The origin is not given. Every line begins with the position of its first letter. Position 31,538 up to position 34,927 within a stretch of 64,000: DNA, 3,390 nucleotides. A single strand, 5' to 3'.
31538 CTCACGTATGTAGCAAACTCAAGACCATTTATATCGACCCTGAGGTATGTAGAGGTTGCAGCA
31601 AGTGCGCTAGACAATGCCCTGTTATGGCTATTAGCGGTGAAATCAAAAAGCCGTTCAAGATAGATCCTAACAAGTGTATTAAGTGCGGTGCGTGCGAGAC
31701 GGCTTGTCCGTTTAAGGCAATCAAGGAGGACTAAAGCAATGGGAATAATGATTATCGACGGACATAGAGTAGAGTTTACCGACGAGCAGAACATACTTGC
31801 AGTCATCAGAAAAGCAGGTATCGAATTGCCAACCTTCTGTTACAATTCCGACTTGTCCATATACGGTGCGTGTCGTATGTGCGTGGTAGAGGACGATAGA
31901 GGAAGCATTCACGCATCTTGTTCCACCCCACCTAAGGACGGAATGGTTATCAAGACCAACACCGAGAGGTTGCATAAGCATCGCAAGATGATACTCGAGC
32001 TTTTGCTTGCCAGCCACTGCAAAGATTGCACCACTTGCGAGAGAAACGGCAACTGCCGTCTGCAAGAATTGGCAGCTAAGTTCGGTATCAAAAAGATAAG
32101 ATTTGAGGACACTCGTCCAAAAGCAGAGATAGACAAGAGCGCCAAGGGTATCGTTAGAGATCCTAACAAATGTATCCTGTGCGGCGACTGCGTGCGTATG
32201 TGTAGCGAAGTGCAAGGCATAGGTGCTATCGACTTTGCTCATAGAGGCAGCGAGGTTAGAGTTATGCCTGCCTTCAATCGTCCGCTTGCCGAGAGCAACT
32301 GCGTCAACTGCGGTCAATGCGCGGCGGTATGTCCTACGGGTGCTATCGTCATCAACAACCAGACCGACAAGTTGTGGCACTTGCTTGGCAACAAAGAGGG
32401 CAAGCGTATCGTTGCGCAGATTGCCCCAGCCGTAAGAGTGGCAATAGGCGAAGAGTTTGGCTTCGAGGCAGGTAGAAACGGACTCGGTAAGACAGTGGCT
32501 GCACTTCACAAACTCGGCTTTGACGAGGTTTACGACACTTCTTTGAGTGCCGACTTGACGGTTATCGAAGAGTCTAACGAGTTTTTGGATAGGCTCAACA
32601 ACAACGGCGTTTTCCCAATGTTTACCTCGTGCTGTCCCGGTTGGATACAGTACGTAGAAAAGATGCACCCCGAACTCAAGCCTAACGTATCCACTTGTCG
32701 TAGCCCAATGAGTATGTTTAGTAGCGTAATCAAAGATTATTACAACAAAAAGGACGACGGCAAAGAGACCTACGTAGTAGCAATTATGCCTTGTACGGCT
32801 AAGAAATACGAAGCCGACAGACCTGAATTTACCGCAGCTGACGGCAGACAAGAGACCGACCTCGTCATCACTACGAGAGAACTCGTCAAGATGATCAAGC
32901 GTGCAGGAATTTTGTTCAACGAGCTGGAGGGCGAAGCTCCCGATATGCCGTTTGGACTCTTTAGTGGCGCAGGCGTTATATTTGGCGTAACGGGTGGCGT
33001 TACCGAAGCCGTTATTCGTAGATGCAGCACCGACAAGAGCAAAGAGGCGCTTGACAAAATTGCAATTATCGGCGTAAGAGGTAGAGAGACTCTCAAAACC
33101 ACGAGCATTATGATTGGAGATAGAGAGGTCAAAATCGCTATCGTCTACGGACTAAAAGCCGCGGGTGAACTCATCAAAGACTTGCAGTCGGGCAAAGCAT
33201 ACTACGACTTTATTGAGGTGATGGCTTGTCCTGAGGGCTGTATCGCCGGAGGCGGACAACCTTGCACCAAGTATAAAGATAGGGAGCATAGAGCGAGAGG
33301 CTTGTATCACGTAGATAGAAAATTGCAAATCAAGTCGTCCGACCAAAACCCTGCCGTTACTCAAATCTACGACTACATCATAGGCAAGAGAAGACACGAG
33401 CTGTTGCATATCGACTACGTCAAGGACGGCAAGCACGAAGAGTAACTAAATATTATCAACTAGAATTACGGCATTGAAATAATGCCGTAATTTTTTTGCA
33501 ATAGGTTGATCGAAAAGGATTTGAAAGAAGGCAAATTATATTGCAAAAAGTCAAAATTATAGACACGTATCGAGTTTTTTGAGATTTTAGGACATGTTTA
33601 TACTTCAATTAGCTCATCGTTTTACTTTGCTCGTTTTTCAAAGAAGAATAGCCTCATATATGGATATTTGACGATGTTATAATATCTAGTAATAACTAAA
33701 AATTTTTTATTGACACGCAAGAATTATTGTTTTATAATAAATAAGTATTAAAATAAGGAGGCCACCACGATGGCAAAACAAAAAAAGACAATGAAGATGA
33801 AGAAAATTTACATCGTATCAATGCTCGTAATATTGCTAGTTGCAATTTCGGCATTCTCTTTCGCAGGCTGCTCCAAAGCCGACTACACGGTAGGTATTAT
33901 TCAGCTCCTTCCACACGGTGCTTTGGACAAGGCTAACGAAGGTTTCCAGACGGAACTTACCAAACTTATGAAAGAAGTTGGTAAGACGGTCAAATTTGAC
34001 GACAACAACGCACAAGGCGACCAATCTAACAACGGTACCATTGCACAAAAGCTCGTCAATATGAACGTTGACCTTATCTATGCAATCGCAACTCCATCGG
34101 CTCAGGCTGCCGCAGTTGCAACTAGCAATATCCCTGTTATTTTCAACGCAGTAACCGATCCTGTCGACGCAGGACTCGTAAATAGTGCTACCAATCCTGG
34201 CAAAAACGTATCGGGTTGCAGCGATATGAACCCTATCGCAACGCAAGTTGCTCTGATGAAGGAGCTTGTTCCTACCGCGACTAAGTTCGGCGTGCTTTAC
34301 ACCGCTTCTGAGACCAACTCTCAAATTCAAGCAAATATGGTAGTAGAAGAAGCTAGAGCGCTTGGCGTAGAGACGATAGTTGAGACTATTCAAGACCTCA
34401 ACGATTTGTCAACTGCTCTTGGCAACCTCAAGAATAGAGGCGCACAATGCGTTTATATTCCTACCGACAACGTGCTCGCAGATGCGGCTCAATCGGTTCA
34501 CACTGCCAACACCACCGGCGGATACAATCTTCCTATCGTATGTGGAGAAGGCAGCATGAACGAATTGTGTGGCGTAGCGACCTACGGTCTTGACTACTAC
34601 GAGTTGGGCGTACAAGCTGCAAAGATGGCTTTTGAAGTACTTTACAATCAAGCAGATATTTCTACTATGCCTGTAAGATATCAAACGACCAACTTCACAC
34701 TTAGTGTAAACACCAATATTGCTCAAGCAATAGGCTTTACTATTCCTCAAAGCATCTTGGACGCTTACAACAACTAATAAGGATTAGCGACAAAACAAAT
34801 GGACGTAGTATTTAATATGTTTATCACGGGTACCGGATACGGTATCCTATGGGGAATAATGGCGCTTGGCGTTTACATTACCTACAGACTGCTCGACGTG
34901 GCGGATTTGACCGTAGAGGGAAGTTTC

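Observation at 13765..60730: Dispersed near-palindromic motif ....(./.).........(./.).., 8 copies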

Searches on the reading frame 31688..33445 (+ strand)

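Call 8: search_protein_families(library=ncbifam, proteins=[window:31688-33445:+])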
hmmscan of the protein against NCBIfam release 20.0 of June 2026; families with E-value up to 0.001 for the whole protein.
window:31688-33445:+ (585 aa): 32 families (the best 25 are shown)
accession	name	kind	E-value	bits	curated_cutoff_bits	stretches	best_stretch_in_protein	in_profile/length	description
NF040763.1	FeFe_hydrog_A6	exception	9.6e-210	697.8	765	1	22-579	4-570/571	NADH-dependent [FeFe] hydrogenase, group A6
NF040762.1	Hydr_FeFe_Clost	exception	9.6e-151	503.2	900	1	21-577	3-571/572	ferredoxin hydrogenase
TIGR02512.1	FeFe_hydrog_A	subfamily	2.8e-137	457.6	405.95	1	155-525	2-373/375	[FeFe] hydrogenase, group A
NF005745.0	PRK07569.1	equivalog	1.9e-58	197.7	333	1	21-224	6-211/238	bidirectional hydrogenase complex protein HoxU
TIGR04105.1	FeFe_hydrog_B1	subfamily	4e-57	193.9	450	2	148-465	130-425/462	monomeric [FeFe] hydrogenase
TIGR01973.1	NuoG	equivalog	2.6e-45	155.3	470.05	1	22-221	2-199/606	NADH-quinone oxidoreductase subunit NuoG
NF006305.0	PRK08493.1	equivalog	2.1e-38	131.9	591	1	21-224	4-225/819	NADH-quinone oxidoreductase subunit G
NF005895.0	PRK07860.1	equivalog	3.8e-28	98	802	1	19-220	18-220/811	NADH-quinone oxidoreductase subunit G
NF009454.0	PRK12814.1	equivalog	8.9e-25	87.1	916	2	21-118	6-105/657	putative NADPH-dependent glutamate synthase small subunit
NF004540.0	PRK05888.2-1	equivalog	5.2e-07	29.3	215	1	151-226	34-109/139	NADH-quinone oxidoreductase subunit NuoI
NF006221.0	PRK08348.1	subfamily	1.4e-06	28.1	124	1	139-223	23-95/136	NADH-plastoquinone oxidoreductase subunit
NF040864.1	HgcB_ferredoxin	equivalog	1.8e-06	27.7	99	0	201-226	12-37/93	mercury methylation ferredoxin HgcB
NF042909.1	FMH_DH_FwdF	exception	2.6e-06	26.8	375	1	135-226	30-122/336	tungsten-dependent formylmethanofuran dehydrogenase subunit FwdF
NF045480.1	FdxA_Actino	equivalog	2.2e-05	24.6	125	0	203-231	38-66/107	ferredoxin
NF006183.0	PRK08318.1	equivalog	7.5e-05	21.7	335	1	158-227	340-402/422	NAD-dependent dihydropyrimidine dehydrogenase subunit PreA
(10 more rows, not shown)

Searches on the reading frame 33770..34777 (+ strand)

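Call 8: search_protein_families(library=ncbifam, proteins=[window:33770-34777:+])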
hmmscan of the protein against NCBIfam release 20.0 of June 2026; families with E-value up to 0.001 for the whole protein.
window:33770-34777:+ (335 aa): 1 family
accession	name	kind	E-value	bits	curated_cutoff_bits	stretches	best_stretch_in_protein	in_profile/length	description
NF041285.1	ABC_SBP_TrpX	equivalog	8.4e-80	268.2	390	1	32-331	21-319/322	tryptophan ABC transporter substrate-binding protein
